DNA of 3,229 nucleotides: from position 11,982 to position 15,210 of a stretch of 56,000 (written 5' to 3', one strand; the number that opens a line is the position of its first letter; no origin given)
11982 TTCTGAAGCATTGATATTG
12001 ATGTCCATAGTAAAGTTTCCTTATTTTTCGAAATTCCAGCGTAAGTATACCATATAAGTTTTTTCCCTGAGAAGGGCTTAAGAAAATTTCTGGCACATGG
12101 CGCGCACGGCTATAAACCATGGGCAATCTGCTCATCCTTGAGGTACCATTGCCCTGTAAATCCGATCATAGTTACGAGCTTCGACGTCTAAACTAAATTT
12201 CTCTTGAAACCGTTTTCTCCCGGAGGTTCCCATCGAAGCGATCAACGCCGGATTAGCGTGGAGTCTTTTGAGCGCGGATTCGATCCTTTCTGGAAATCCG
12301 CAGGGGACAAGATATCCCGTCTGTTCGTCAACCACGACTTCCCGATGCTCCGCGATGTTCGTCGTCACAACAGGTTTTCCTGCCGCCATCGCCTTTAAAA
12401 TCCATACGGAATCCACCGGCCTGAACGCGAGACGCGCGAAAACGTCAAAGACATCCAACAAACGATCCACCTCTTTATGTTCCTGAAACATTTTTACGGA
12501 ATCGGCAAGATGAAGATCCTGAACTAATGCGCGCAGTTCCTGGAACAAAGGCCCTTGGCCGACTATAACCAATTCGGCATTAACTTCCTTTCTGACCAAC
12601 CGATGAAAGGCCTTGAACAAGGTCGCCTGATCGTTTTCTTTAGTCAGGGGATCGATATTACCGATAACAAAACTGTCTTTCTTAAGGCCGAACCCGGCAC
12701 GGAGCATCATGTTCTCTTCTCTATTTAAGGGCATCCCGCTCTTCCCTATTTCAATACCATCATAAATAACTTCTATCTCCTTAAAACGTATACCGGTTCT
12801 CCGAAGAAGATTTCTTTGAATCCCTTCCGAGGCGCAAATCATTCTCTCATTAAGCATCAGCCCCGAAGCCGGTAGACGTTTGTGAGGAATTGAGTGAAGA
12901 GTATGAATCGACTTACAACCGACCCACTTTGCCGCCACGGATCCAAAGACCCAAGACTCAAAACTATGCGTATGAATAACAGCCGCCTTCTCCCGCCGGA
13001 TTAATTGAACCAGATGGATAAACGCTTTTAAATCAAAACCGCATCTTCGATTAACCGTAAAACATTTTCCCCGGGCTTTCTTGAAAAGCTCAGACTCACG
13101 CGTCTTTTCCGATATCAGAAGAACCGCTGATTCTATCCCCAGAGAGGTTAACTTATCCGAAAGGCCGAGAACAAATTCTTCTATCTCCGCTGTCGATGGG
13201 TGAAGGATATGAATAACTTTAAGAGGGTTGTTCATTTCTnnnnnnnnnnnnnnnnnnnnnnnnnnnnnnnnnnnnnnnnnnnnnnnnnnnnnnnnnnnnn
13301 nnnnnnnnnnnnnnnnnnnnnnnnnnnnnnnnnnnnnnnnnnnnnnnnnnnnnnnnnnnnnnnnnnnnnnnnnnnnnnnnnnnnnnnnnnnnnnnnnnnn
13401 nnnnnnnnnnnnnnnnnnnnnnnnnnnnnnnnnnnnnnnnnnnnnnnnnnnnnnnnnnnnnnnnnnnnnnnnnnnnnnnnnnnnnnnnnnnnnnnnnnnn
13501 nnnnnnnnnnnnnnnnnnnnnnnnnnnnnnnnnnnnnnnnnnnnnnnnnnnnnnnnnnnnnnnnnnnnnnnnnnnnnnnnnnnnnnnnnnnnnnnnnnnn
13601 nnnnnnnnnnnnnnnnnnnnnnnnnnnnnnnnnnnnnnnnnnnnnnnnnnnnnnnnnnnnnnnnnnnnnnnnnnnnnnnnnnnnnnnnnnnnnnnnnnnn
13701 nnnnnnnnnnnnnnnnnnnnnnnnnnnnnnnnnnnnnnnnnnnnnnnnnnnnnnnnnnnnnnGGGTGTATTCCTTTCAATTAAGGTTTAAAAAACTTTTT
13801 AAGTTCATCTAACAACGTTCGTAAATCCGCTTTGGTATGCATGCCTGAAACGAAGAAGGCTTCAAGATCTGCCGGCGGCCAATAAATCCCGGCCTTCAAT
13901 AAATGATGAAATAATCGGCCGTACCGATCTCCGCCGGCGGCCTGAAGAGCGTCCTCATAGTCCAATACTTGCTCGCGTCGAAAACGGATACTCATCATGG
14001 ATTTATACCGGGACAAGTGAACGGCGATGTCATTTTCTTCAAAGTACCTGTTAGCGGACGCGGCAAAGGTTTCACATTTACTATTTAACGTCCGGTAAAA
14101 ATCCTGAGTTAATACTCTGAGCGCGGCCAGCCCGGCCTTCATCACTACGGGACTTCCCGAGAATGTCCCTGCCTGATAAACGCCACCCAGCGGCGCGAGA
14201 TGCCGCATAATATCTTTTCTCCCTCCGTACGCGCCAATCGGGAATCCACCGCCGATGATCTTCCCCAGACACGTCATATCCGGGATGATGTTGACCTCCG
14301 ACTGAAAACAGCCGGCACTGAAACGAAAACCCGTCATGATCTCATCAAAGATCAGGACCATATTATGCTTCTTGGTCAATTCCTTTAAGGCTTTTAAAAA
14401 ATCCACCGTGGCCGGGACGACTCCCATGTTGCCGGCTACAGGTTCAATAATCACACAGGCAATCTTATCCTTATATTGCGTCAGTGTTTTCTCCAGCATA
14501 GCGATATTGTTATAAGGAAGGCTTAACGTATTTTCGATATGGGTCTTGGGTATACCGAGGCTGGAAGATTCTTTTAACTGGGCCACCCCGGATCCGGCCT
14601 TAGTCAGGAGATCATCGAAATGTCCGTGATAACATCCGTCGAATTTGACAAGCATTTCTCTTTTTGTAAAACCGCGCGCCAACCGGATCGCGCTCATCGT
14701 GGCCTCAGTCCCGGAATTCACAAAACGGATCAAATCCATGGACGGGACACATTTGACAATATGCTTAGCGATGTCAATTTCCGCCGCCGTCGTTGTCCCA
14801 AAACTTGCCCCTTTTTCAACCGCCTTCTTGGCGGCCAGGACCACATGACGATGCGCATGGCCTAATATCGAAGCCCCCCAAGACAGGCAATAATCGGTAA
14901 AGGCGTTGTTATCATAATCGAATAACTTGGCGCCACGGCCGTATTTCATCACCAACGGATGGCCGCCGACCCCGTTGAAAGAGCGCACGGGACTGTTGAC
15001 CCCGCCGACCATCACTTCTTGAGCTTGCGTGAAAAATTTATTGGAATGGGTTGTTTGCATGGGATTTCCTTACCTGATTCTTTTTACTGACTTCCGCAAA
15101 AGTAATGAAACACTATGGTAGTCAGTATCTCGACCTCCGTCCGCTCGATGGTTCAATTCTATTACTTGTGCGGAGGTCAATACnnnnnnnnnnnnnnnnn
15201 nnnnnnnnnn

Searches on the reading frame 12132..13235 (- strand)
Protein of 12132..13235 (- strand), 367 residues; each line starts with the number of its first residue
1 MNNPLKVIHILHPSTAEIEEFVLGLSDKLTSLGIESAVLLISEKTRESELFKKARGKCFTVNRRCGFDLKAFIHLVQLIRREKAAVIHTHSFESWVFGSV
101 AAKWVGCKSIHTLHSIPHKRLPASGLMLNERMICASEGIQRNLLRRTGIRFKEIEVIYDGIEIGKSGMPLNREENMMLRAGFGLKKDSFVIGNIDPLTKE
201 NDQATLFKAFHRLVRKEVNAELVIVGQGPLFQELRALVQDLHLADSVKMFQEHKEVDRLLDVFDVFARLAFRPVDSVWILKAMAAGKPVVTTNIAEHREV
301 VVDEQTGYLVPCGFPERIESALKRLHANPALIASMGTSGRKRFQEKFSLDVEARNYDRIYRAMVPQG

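Call 5: search_protein_families(library=pfam, proteins=[window:12132-13235:-], max_evalue=0.01)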
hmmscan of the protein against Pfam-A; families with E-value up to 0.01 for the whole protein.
window:12132-13235:- (367 aa): 6 families
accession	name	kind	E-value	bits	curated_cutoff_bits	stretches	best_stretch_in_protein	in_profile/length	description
PF00534.26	Glycos_transf_1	-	9.5e-24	84.3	26.4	1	181-342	8-172/172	Glycosyl transferases group 1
PF13692.12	Glyco_trans_1_4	-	1.8e-20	74.1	27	1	190-328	6-142/142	Glycosyl transferases group 1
PF13439.12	Glyco_transf_4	-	8.3e-16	58.9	28.5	1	19-163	5-168/170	Glycosyltransferase Family 4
PF13579.12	Glyco_trans_4_4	-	8.8e-07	29.8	29.7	1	19-125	4-109/158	Glycosyl transferase 4-like domain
PF13477.12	Glyco_trans_4_2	-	0.00068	20.2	23.4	1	26-114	17-107/139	Glycosyl transferase 4-like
PF13524.12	Glyco_trans_1_2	-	0.0025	18.2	25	1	280-353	68-139/144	Glycosyl transferase-like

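Call 6: search_protein_families(library=ncbifam, proteins=[window:12132-13235:-], max_evalue=0.01)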
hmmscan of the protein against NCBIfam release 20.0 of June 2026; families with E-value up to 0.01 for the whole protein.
window:12132-13235:- (367 aa): 27 families (the best 25 are shown)
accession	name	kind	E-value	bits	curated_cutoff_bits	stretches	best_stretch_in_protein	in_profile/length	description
TIGR03088.1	stp2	hypoth_equivalog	7.8e-39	133.8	409.05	1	7-362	4-372/374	TIGR03088 family PEP-CTERM/XrtA system glycosyltransferase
TIGR04063.1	stp3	hypoth_equivalog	1.5e-27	96.5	442.05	1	131-363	160-395/397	TIGR04063 family PEP-CTERM/XrtA system glycosyltransferase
TIGR03999.1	thiol_BshA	equivalog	5e-23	81.6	273.7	1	152-363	167-373/375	N-acetyl-alpha-D-glucosaminyl L-malate synthase BshA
NF041876.1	EPS_EpsE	equivalog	1.8e-20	73.6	400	1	201-354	227-387/389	exopolysaccharide biosynthesis GT4 family glycosyltransferase EpsE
TIGR02149.1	glgA_Coryne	subfamily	5.9e-20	71.7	302.4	1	125-363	141-390/391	glycogen synthase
NF050063.1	ProtGlycPglJ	equivalog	2.7e-12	46.6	500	1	133-344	149-348/363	N-acetylgalactosamine-N,N'-diacetylbacillosaminyl-diphospho-undecaprenol 4-alpha-N-acetylgalactosaminyltransferase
NF049988.1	MGlcDAGSynMgs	equivalog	5.5e-12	45.7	400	1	173-364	198-388/398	alpha-monoglucosyldiacylglycerol synthase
NF038298.1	EPS_HpsO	equivalog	6.1e-12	45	575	1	164-362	177-386/388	hormogonium polysaccharide biosynthesis glycosyltransferase HpsO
NF011726.0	PRK15179.1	equivalog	8.2e-12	44.2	733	1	148-351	478-682/694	Vi polysaccharide biosynthesis protein TviE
TIGR03449.1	mycothiol_MshA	equivalog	3e-11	42.9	462.5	1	130-364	166-404/406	D-inositol-3-phosphate glycosyltransferase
TIGR04157.1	glyco_rSAM_CFB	subfamily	1.3e-10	40.9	400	1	129-360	170-406/406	TIGR04157 family glycosyltransferase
TIGR04005.1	wcaL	equivalog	3.9e-09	35.9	537.6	1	197-324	231-366/406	colanic acid biosynthesis glycosyltransferase WcaL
NF041879.1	EPS_EpsH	equivalog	4.4e-09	35.6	800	1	203-364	252-417/431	exopolysaccharide biosynthesis glycosyltransferase EpsH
NF038229.1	Glyco4_Geo_Pelo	equivalog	4.7e-09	35.7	400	1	279-364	254-337/338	GPMC system family 4 glycosyltransferase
TIGR04047.1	MSMEG_0565_glyc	hypoth_equivalog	7e-09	35.2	259.85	1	130-361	140-372/373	MSMEG_0565 family glycosyltransferase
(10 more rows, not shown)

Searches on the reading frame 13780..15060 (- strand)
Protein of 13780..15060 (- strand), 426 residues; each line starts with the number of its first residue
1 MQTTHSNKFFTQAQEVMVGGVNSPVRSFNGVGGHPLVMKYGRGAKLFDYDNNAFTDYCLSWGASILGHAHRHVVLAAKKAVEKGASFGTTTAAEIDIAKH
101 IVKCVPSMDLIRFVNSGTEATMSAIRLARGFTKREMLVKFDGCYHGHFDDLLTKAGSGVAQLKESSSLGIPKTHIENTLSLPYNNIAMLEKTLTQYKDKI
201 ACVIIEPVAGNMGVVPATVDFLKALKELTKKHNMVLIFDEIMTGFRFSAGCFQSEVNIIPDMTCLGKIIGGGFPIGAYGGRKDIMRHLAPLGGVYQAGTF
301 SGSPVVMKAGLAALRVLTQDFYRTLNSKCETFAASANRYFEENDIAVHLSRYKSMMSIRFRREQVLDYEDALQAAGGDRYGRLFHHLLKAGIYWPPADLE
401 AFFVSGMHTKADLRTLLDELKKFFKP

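Call 5: search_protein_families(library=pfam, proteins=[window:13780-15060:-], max_evalue=0.01)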
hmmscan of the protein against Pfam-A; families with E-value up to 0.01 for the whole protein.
window:13780-15060:- (426 aa): 2 families
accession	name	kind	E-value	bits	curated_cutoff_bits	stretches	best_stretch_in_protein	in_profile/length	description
PF00202.27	Aminotran_3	-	2.1e-64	218.1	30.5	1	35-330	10-319/403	Aminotransferase class-III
PF00155.27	Aminotran_1_2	-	0.00016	21.5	19.7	1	111-250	69-196/361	Aminotransferase class I and II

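Call 6: search_protein_families(library=ncbifam, proteins=[window:13780-15060:-], max_evalue=0.01)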
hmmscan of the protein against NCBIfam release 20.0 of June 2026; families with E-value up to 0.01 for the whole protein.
window:13780-15060:- (426 aa): 71 families (the best 25 are shown)
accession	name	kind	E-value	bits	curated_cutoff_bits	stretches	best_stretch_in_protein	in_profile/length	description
NF000818.0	PRK00062.1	subfamily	1.5e-169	564.3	398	1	2-425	2-425/429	glutamate-1-semialdehyde 2,1-aminomutase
TIGR00713.1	hemL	equivalog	4.6e-162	539.5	527.3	1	6-425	2-421/423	glutamate-1-semialdehyde 2,1-aminomutase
NF009055.0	PRK12389.1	equivalog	4e-139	464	637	1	1-424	1-425/431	glutamate-1-semialdehyde 2,1-aminomutase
NF001864.0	PRK00615.1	equivalog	2.2e-102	342.9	706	1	5-414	6-416/433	glutamate-1-semialdehyde aminotransferase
NF041362.1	GntE_guanitoxin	equivalog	2.9e-87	293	525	1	3-415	5-424/426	guanitoxin biosynthesis PLP-dependent transaminase GntE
NF004856.0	PRK06209.1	equivalog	2.3e-58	197.8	486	1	5-296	10-286/450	glutamate-1-semialdehyde 2,1-aminomutase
NF005453.0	PRK07046.1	subfamily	2.5e-51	174.7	425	1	10-421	34-445/453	transaminase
TIGR00707.1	argD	subfamily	5.9e-47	160.3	410.05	1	33-375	8-344/381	acetylornithine/succinylornithine family transaminase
NF005993.0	PRK08117.1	subfamily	2e-44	151.9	574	1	35-320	25-326/433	aspartate aminotransferase family protein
NF049976.1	AmadipTransam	equivalog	9.3e-43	146.7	650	1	34-359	14-348/416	2-aminoadipate transaminase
NF004426.0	PRK05769.1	equivalog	1.8e-42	145.7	552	1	26-338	30-357/441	acetyl ornithine aminotransferase family protein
NF002874.0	PRK03244.1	equivalog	2.2e-41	142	457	1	32-333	23-316/399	acetylornithine transaminase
NF002985.0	PRK03715.1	equivalog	3.1e-40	138.1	568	1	36-340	20-318/395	acetylornithine transaminase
NF002797.0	PRK02936.1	equivalog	1.5e-39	135.8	496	1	34-361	11-328/385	acetylornithine transaminase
NF045491.1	LysJ_Sulfobales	equivalog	4.4e-38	131.2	700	1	40-337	16-304/386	[LysW]-aminoadipate semialdehyde/glutamate semialdehyde transaminase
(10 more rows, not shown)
